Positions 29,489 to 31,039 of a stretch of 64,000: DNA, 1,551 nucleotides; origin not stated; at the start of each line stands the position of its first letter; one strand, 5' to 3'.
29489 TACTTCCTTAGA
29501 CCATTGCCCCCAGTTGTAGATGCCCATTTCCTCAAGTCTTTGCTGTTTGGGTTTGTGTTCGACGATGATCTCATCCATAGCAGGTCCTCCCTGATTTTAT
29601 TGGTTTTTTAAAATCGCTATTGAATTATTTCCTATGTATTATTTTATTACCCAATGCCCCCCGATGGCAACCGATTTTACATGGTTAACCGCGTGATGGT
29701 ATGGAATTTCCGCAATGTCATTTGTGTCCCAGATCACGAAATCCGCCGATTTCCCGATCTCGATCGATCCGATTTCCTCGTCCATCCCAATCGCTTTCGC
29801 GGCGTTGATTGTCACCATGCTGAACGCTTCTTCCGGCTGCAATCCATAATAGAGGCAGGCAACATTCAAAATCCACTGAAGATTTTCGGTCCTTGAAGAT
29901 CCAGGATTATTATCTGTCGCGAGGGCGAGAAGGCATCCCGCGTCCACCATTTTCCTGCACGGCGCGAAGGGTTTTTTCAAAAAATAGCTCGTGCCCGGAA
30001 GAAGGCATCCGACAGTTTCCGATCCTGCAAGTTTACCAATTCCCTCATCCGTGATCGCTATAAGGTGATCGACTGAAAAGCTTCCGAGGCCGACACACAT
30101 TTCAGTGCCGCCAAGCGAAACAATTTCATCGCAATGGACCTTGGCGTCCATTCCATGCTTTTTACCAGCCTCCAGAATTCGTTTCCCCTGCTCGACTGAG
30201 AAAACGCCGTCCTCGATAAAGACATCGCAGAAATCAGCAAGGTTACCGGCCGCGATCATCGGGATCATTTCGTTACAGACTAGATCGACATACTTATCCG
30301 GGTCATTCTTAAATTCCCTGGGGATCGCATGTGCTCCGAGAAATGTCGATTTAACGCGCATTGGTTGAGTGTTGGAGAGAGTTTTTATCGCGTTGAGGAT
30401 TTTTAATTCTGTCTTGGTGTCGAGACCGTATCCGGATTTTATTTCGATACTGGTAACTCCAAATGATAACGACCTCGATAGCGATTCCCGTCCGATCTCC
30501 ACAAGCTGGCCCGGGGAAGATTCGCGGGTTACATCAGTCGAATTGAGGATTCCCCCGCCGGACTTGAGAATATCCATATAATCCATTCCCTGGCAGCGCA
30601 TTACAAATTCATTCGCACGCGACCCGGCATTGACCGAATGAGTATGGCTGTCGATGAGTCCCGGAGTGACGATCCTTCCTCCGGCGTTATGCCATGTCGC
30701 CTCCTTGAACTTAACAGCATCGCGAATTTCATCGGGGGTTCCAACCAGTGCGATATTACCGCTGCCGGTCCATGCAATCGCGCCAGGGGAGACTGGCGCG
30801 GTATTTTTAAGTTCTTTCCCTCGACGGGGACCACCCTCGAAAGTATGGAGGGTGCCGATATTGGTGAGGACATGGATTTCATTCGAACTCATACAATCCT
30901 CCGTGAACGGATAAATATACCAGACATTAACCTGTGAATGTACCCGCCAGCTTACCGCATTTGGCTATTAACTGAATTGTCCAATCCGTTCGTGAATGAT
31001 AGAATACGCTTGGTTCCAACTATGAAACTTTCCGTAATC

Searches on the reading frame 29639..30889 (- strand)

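Call 46: search_protein_families(library=pfam, proteins=[window:29639-30889:-], max_evalue=0.001)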
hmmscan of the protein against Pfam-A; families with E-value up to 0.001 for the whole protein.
window:29639-30889:- (416 aa): 2 families
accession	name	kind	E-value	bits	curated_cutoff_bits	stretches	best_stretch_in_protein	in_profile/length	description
PF01979.26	Amidohydro_1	-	1.9e-24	87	25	1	73-414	1-345/345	Amidohydrolase family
PF07969.17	Amidohydro_3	-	5.1e-21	76.1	29.7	2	134-398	162-454/472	Amidohydrolase family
